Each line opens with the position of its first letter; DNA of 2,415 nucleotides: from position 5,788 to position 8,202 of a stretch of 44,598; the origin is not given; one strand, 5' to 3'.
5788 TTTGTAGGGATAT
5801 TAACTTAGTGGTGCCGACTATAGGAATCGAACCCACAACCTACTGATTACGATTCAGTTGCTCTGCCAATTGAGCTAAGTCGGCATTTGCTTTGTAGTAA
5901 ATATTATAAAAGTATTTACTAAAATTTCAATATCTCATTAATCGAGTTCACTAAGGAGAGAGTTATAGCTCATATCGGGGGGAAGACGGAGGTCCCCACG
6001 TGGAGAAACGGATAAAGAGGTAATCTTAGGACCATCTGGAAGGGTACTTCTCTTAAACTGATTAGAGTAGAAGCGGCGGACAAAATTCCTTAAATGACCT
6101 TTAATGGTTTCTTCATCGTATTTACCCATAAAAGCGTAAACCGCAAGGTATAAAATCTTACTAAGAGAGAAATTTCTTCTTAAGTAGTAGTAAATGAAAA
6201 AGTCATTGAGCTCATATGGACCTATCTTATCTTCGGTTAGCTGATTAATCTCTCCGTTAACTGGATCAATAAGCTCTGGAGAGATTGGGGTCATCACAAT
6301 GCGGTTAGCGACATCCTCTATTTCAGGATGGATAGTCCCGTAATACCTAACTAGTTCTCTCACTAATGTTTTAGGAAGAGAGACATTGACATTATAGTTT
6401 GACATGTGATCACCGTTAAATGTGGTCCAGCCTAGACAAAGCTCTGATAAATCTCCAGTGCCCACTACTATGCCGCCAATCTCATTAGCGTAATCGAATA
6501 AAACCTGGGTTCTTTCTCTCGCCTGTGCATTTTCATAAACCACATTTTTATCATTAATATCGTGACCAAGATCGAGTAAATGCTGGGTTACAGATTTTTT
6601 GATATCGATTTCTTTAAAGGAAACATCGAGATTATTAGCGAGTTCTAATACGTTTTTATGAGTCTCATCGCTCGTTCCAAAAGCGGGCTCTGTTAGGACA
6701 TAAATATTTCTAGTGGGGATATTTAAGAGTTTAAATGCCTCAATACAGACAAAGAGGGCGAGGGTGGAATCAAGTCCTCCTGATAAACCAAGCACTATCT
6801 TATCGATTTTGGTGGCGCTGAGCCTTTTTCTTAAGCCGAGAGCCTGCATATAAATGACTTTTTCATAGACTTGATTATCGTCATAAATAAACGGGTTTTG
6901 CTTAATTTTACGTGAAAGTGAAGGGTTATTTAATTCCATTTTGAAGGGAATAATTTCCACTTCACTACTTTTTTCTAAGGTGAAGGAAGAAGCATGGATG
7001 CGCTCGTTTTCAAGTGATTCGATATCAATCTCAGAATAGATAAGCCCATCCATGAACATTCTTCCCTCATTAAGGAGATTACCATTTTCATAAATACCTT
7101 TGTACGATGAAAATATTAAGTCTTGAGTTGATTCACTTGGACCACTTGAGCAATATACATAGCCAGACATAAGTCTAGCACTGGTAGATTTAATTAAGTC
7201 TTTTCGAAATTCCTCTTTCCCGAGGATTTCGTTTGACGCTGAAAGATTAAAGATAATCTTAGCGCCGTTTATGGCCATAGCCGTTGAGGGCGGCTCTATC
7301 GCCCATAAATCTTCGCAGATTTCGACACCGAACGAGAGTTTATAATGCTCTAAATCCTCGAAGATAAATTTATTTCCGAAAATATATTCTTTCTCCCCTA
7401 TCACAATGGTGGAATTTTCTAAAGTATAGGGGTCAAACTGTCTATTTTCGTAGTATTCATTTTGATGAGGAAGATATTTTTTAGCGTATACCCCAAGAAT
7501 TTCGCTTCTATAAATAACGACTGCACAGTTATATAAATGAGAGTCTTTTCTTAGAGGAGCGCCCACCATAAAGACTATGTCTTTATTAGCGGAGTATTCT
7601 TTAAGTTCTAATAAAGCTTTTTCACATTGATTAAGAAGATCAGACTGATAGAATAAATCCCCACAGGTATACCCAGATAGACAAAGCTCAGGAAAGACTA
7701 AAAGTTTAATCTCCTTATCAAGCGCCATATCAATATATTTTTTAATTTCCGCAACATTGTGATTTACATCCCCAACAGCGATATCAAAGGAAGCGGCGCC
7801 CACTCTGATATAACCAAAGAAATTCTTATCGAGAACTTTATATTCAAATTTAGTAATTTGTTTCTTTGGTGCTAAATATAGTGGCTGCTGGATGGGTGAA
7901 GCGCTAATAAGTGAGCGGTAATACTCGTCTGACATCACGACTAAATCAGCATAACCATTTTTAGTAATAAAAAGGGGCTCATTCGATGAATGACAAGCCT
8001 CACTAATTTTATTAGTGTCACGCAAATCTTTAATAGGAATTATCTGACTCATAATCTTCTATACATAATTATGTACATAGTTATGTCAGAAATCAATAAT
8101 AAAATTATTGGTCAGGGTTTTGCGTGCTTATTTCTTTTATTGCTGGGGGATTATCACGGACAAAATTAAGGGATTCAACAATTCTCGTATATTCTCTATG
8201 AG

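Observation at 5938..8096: NAD+ synthetase fused to a Phd/YefM antitoxin-like DNA-binding domain, behind a promoter covered by tandem palindromes (possible enzyme-repressor)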

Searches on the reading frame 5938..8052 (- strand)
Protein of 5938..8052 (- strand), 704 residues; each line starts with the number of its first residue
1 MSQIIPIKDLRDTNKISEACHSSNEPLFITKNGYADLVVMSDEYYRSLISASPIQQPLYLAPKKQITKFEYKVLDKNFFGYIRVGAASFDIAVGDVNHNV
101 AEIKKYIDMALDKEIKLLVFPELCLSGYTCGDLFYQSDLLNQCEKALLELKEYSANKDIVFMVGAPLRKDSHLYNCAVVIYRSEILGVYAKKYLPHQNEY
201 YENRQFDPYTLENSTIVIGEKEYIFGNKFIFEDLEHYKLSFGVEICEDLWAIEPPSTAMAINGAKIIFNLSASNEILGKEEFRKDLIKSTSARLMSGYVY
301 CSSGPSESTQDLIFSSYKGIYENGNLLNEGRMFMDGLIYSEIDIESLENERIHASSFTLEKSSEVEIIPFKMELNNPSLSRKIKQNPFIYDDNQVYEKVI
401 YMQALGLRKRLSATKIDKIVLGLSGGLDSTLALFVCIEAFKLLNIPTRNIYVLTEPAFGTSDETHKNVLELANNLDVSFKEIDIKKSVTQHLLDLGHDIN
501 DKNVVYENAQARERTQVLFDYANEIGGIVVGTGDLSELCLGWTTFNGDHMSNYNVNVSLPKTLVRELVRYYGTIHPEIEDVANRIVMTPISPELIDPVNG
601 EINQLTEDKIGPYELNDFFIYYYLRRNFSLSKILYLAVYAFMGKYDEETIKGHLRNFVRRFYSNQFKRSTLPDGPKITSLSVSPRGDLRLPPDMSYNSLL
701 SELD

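Call 3: search_protein_families(library=pfam, proteins=[window:5938-8052:-], max_evalue=1)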
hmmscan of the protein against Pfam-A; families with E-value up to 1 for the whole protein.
window:5938-8052:- (704 aa): 5 families
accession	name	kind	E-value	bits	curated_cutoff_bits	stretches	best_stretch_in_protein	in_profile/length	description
PF02540.23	NAD_synthase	-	2.5e-30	105.8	21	1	405-621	7-203/242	NAD synthase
PF00795.27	CN_hydrolase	-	2.5e-17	63.5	23.2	1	91-271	9-173/256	Carbon-nitrogen hydrolase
PF02604.26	PhdYeFM_antitox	-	0.0041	17.3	29.8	1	3-50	2-50/74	Antitoxin Phd_YefM, type II toxin-antitoxin system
PF03054.22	tRNA_Me_trans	-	0.036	14.1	20.6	1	418-493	2-81/202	tRNA methyl transferase HUP domain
PF06508.19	QueC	-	0.1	12.5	22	1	418-501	1-80/210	Queuosine biosynthesis protein QueC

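Call 4: search_protein_families(library=ncbifam, proteins=[window:5938-8052:-], max_evalue=1)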
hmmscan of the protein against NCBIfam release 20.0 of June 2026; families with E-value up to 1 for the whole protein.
window:5938-8052:- (704 aa): 14 families
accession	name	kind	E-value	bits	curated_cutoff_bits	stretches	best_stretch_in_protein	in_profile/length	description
NF002730.0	PRK02628.1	equivalog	3.2e-219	729.5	473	1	78-703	9-670/677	NAD(+) synthase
NF010588.0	PRK13981.1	equivalog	2.1e-75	254.1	479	1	82-680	5-528/546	NAD+ synthase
NF010587.0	PRK13980.1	equivalog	3.7e-29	101.8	255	1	399-634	14-228/267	NAD+ synthase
TIGR00552.1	nadE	equivalog_domain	2.5e-26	92.4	63.65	1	407-573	13-176/251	NAD(+) synthase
NF001979.1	PRK00768.1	equivalog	2.8e-13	50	250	1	387-573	13-199/266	NAD(+) synthase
TIGR03381.1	agmatine_aguB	equivalog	1.2e-11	44.5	410.25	1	94-272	12-175/279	N-carbamoylputrescine amidase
NF002048.0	PRK00876.1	subfamily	4.4e-08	32.3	313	2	408-488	28-104/330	NAD(+) synthase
NF040852.1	nitrile_Arch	equivalog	1.1e-06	28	500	1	87-201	6-123/262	nitrilase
NF033621.1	de_GSH_amidase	exception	0.0015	18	355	1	95-207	12-125/260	deaminated glutathione amidase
NF006351.0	PRK08576.1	equivalog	0.0018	16.9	290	1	410-489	228-300/436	hypothetical protein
TIGR00268.2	TIGR00268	equivalog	0.0051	16.1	150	1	414-491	11-83/259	ATP-dependent sacrificial sulfur transferase LarE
NF001138.1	PRK00143.1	equivalog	0.014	14.4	284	1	418-492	1-76/345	tRNA 2-thiouridine(34) synthase MnmA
TIGR00420.1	trmU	equivalog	0.072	11.9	236.95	1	417-493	1-80/351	tRNA 2-thiouridine(34) synthase MnmA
NF000848.1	PRK00074.1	equivalog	0.14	10.8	400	1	415-493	212-286/512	glutamine-hydrolyzing GMP synthase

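Call 6: find_homologous_proteins(query=window:5938-8052:-, max_evalue=1e-10)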
Query window:5938-8052:- (704 aa): 7996 proteins with E <= 1e-10 among 8000 candidates; the best 120 are listed.
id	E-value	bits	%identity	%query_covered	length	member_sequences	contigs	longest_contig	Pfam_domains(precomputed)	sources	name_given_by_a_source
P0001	0.0e+0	1588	100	100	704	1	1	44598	PF00795.28,PF02540.24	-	-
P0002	0.0e+0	1393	87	100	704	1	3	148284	PF00795.28,PF02540.24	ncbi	-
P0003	0.0e+0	1358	84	100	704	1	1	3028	PF00795.28,PF02540.24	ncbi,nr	ncbi:MAG: NAD(+) synthase [Coprobacillus sp.]|nr:NAD(+) synthase [Coprobacillus sp.]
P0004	0.0e+0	1357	83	100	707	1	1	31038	PF00795.28,PF02540.24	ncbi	-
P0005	3.2e-292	989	63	100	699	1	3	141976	PF00795.28,PF02540.24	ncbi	-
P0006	8.4e-292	988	62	100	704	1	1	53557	PF00795.28,PF02540.24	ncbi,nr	ncbi:MAG: NAD(+) synthase [Coprobacillus sp.]|nr:NAD(+) synthase [Coprobacillus sp.]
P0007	7.8e-287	971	61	100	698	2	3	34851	PF00795.28,PF02540.24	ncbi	-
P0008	9.8e-281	951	61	100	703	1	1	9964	PF00795.28,PF02540.24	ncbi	-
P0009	7.7e-254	862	57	100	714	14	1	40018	PF00795.28,PF02540.24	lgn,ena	-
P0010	3.1e-248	844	55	100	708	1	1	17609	PF00795.28,PF02540.24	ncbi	ncbi:MAG: NAD(+) synthase [Bacilli bacterium]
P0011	1.0e-245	835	55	100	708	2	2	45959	PF00795.28,PF02540.24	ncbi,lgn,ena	-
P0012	1.2e-243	829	54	100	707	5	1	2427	PF00795.28,PF02540.24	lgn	-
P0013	8.6e-240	816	53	100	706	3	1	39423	PF02604.27,PF00795.28,PF02540.24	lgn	-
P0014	1.5e-236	805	52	100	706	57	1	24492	PF00795.28,PF02540.24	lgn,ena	-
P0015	1.8e-236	805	53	100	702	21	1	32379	PF00795.28,PF02540.24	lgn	-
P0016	2.0e-231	788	51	100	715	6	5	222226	PF00795.28,PF02540.24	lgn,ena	-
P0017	2.5e-227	775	52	100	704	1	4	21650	PF00795.28,PF02540.24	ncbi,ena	-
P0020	8.7e-223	760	51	100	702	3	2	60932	PF00795.28,PF02540.24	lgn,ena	-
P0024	3.4e-220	751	51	100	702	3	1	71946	PF00795.28,PF02540.24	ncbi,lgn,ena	-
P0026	1.0e-219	750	50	100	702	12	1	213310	PF00795.28,PF02540.24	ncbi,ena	-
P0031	7.8e-217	740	50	100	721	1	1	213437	PF00795.28,PF02540.24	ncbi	ncbi:MAG: NAD(+) synthase [Bacilli bacterium]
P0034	2.0e-215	735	51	100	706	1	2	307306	PF00795.28,PF02540.24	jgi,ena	jgi:NAD+ synthase (glutamine-hydrolysing)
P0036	3.8e-215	734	50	99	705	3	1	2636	PF02604.27,PF00795.28,PF02540.24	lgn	-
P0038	1.1e-213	730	50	100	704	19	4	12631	PF02604.27,PF00795.28,PF02540.24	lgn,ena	-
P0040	8.0e-213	727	50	100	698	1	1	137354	PF00795.28,PF02540.24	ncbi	-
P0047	3.2e-210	718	49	100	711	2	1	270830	PF00795.28,PF02540.24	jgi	-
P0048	1.9e-209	716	49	100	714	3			PF02604.27,PF00795.28,PF02540.24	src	-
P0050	1.1e-208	713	49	100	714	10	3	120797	PF02604.27,PF00795.28,PF02540.24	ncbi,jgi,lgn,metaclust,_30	jgi:NAD+ synthase (glutamine-hydrolysing)|metaclust:\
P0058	9.0e-207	707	47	100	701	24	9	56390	PF00795.28,PF02540.24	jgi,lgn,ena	-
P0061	1.1e-206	706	47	100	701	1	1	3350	PF02604.27,PF00795.28,PF02540.24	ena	-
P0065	1.7e-206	706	49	100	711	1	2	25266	PF02604.27,PF00795.28,PF02540.24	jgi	jgi:NAD+ synthase (glutamine-hydrolysing)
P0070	2.9e-205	702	48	100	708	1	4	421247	PF00795.28,PF02540.24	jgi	-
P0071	3.1e-205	702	47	100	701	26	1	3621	PF02604.27,PF00795.28,PF02540.24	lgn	-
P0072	4.1e-205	701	50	99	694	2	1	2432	PF02604.27,PF00795.28,PF02540.24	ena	-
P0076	1.1e-204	700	50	98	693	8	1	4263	PF02604.27,PF00795.28,PF02540.24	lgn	-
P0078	1.9e-204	699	49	100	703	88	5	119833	PF00795.28,PF02540.24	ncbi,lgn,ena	-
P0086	2.3e-203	695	48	100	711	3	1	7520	PF02604.27,PF00795.28,PF02540.24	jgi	jgi:NAD+ synthase (glutamine-hydrolysing)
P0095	5.1e-202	691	49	100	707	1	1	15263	PF02604.27,PF00795.28,PF02540.24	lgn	-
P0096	5.3e-202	691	49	100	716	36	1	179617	PF00795.28,PF02540.24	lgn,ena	-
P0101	1.7e-201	689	48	99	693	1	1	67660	PF02604.27,PF00795.28,PF02540.24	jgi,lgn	-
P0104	2.6e-201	689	49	100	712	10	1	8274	PF02604.27,PF00795.28,PF02540.24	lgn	-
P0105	2.9e-201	689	47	100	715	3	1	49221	PF02604.27,PF00795.28,PF02540.24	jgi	jgi:NAD+ synthase (glutamine-hydrolysing)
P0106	3.2e-201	688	47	100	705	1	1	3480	PF02604.27,PF00795.28,PF02540.24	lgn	-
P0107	3.9e-201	688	48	100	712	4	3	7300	PF02604.27,PF00795.28,PF02540.24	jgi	jgi:NAD+ synthase (glutamine-hydrolysing)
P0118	8.0e-199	680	48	100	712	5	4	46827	PF02604.27,PF00795.28,PF02540.24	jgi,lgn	jgi:NAD+ synthase (glutamine-hydrolysing)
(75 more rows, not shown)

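Call 37: find_encoding_contigs(protein=P0009, flank=2500, max_places=1)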
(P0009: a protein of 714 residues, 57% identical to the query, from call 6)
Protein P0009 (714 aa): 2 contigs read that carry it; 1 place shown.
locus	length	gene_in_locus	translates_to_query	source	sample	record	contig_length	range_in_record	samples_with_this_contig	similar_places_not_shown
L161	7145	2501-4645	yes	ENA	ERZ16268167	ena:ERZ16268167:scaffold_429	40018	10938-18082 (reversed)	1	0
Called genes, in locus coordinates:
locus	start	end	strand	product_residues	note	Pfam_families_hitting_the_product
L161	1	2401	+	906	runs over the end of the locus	PF00690:Cation_ATPase_N, PF00122:E1-E2_ATPase, PF00702:Hydrolase, PF13246:Cation_ATPase, PF00689:Cation_ATPase_C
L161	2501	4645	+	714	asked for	PF00795:CN_hydrolase, PF02540:NAD_synthase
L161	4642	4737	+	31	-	-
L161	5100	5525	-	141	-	PF00571:CBS (weak)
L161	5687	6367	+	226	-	PF03006:HlyIII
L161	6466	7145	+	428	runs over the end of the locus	PF16738:CBM26 (faint)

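Call 38: find_encoding_contigs(protein=P0016, flank=2500, max_places=1)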
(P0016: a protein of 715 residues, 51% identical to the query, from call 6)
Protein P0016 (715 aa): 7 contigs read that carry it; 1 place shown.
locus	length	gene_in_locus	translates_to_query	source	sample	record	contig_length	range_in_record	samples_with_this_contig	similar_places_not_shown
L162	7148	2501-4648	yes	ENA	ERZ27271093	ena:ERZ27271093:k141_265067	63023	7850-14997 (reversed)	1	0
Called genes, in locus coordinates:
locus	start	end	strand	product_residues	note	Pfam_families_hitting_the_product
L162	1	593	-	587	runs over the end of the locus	PF00664:ABC_membrane, PF00005:ABC_tran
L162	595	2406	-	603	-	PF00664:ABC_membrane, PF00005:ABC_tran, PF02463:SMC_N (weak)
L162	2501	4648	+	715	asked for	PF00795:CN_hydrolase, PF02540:NAD_synthase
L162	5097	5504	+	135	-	PF00571:CBS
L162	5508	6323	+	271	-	PF00924:MS_channel_2nd, PF21082:MS_channel_3rd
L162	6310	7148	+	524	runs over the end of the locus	-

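Call 39: find_encoding_contigs(protein=P0026, flank=2500, max_places=1)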
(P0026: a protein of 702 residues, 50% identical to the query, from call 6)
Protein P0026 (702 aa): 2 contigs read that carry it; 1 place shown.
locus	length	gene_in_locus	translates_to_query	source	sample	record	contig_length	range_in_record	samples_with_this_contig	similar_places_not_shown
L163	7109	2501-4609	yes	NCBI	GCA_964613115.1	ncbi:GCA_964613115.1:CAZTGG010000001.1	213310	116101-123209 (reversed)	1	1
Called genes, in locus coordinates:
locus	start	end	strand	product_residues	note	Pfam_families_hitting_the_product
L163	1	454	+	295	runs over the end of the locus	PF01261:AP_endonuc_2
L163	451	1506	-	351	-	PF04551:GcpE, PF26540:GcpE_C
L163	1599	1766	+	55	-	PF00471:Ribosomal_L33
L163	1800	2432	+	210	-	PF00753:Lactamase_B, PF19583:ODP (weak), PF12706:Lactamase_B_2 (weak)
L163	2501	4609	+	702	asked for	PF00795:CN_hydrolase, PF02540:NAD_synthase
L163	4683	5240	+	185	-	PF08207:EFP_N, PF01132:EFP, PF09285:Elong-fact-P_C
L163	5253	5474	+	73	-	PF03672:UPF0154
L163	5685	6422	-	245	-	PF02660:G3P_acyltransf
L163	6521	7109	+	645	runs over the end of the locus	PF02518:HATPase_c, PF00204:DNA_gyraseB, PF01751:Toprim, PF00986:DNA_gyraseB_C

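Call 40: find_encoding_contigs(protein=P0034, flank=2500, max_places=1)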
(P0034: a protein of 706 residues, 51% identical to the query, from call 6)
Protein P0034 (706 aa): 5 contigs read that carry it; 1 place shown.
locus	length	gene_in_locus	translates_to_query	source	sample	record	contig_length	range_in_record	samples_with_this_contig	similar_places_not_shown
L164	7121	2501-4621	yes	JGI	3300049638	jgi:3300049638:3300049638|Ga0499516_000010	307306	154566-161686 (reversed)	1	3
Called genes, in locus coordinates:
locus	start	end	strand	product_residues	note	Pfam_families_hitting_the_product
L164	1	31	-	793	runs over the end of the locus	PF03477:ATP-cone, PF13597:NRDD, PF00462:Glutaredoxin (weak)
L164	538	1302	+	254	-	PF01741:MscL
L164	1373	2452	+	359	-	PF13350:Y_phosphatase3, PF22784:PTP-SAK, PF22785:Tc-R-P (faint), PF00293:NUDIX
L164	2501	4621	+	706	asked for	PF00795:CN_hydrolase, PF02540:NAD_synthase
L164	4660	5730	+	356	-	PF04138:GtrA_DPMS_TM (faint)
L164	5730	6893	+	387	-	PF01266:DAO (faint), PF03486:HI0933_like, PF13450:NAD_binding_8 (weak), PF13454:NAD_binding_9 (weak), PF22780:HI0933_like_1st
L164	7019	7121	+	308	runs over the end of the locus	-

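Call 41: find_encoding_contigs(protein=P0047, flank=2500, max_places=1)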
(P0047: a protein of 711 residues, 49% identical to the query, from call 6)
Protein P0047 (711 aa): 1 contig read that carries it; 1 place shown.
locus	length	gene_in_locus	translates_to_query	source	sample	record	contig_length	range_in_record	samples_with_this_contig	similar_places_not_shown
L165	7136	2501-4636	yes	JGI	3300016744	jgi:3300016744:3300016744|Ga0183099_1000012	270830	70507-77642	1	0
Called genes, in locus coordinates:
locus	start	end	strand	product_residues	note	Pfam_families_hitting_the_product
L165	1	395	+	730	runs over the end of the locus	PF00403:HMA, PF00122:E1-E2_ATPase, PF00702:Hydrolase, PF08282:Hydrolase_3 (faint)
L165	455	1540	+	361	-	PF13350:Y_phosphatase3, PF00102:Y_phosphatase (weak), PF00293:NUDIX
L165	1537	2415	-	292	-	PF14397:ATPgrasp_ST (faint), PF08443:RimK, PF02955:GSH-S_ATP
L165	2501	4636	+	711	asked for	PF00795:CN_hydrolase, PF02540:NAD_synthase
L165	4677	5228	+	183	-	PF04138:GtrA_DPMS_TM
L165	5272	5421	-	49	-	-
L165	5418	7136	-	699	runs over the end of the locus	PF01926:MMR_HSR1, PF02421:FeoB_N, PF10662:PduV-EutP (weak), PF17910:FeoB_Cyto, PF07670:Gate, PF07664:FeoB_C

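Call 42: find_encoding_contigs(protein=P0070, flank=2500, max_places=1)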
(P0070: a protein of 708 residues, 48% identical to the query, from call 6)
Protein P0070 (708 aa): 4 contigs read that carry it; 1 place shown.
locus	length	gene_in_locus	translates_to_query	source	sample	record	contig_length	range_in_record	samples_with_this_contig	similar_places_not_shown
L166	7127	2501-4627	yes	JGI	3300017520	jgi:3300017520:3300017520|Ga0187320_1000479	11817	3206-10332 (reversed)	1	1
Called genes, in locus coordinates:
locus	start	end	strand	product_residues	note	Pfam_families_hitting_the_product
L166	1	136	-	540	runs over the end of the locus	?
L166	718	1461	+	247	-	PF01741:MscL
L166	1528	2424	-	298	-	PF14397:ATPgrasp_ST (faint), PF02655:ATP-grasp_3 (weak), PF08443:RimK, PF02955:GSH-S_ATP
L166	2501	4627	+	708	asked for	PF00795:CN_hydrolase, PF02540:NAD_synthase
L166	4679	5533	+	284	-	PF04138:GtrA_DPMS_TM (weak)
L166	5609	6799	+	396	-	PF03486:HI0933_like, PF22780:HI0933_like_1st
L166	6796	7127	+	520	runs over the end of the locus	PF21688:FAD-depend_C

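Call 43: find_encoding_contigs(protein=P0050, flank=2500, max_places=1)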
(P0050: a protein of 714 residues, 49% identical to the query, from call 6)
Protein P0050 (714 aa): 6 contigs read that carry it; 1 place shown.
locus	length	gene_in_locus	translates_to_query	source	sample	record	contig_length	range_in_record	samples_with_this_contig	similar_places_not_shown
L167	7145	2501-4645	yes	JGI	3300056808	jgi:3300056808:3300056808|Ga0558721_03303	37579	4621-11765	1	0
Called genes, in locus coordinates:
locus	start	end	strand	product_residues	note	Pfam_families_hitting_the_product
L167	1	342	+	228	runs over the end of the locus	PF01741:MscL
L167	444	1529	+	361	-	PF13350:Y_phosphatase3, PF22741:PTP-NADK (faint), PF22784:PTP-SAK, PF22785:Tc-R-P (faint), PF00293:NUDIX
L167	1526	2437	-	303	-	PF14397:ATPgrasp_ST (faint), PF02655:ATP-grasp_3 (weak), PF08443:RimK, PF02955:GSH-S_ATP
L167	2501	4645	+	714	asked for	PF02604:PhdYeFM_antitox (weak), PF00795:CN_hydrolase, PF02540:NAD_synthase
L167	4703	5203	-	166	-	PF13671:AAA_33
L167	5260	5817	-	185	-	-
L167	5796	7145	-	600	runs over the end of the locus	PF00350:Dynamin_N (faint), PF01926:MMR_HSR1, PF02421:FeoB_N, PF17910:FeoB_Cyto, PF07670:Gate, PF07664:FeoB_C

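Call 44: find_encoding_contigs(protein=P0096, flank=2500, max_places=1)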
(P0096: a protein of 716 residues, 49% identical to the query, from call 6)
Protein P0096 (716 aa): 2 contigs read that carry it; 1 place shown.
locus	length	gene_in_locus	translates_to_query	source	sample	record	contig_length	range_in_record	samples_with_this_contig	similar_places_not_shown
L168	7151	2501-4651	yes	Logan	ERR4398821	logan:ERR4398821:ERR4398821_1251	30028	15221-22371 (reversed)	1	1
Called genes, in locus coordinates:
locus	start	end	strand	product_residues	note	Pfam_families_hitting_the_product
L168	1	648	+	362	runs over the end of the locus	PF13350:Y_phosphatase3, PF22741:PTP-NADK (faint), PF22784:PTP-SAK, PF00293:NUDIX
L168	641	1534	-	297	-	PF00561:Abhydrolase_1, PF12146:Hydrolase_4, PF12697:Abhydrolase_6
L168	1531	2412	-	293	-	PF08443:RimK, PF02955:GSH-S_ATP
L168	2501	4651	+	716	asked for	PF00795:CN_hydrolase, PF02540:NAD_synthase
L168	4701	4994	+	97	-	PF09954:DUF2188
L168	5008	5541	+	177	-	PF04138:GtrA_DPMS_TM (faint)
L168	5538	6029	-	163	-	PF08433:KTI12 (weak), PF13671:AAA_33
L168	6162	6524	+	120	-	PF01325:Fe_dep_repress, PF02742:Fe_dep_repr_C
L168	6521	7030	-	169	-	-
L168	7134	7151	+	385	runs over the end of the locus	PF03486:HI0933_like, PF07992:Pyr_redox_2 (faint), PF22780:HI0933_like_1st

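Call 45: find_encoding_contigs(protein=P0020, flank=2500, max_places=1)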
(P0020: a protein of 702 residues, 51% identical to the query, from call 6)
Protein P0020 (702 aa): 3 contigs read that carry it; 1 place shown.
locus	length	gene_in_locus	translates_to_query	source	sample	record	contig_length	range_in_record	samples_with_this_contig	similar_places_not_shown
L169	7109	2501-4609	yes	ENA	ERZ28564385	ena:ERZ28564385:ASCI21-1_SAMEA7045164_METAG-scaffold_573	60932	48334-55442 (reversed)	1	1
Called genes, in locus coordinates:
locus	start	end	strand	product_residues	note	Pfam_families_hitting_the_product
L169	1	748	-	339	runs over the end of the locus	PF00149:Metallophos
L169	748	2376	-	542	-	PF02690:Na_Pi_cotrans, PF01895:PhoU (weak)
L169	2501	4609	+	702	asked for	PF00795:CN_hydrolase, PF02540:NAD_synthase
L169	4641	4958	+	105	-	PF13240:Zn_Ribbon_1 (weak)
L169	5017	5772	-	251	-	PF14257:DUF4349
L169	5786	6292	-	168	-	PF13443:HTH_26 (faint), PF01381:HTH_3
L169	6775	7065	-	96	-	PF03992:ABM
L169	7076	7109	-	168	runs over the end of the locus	PF00881:Nitroreductase, PF14512:TM1586_NiRdase (weak), PF00881:Nitroreductase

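Call 46: find_encoding_contigs(protein=P0031, flank=2500, max_places=1)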
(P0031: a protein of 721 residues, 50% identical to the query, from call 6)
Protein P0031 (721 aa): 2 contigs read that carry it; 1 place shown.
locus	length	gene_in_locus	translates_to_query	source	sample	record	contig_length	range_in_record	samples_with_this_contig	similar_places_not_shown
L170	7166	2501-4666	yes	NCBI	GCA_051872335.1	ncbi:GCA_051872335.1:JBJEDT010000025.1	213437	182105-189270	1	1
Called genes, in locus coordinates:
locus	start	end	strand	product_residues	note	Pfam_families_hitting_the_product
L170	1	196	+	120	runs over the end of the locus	-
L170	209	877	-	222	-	PF01209:Ubie_methyltran (faint), PF05175:MTS (weak), PF13489:Methyltransf_23, PF13847:Methyltransf_31, PF08241:Methyltransf_11, PF08242:Methyltransf_12, PF13649:Methyltransf_25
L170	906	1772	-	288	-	PF08843:AbiEii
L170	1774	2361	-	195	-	-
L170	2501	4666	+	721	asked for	PF00795:CN_hydrolase, PF02540:NAD_synthase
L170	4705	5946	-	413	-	-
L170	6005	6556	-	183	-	-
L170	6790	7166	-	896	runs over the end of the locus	PF00005:ABC_tran, PF02463:SMC_N (weak), PF02687:FtsX (weak)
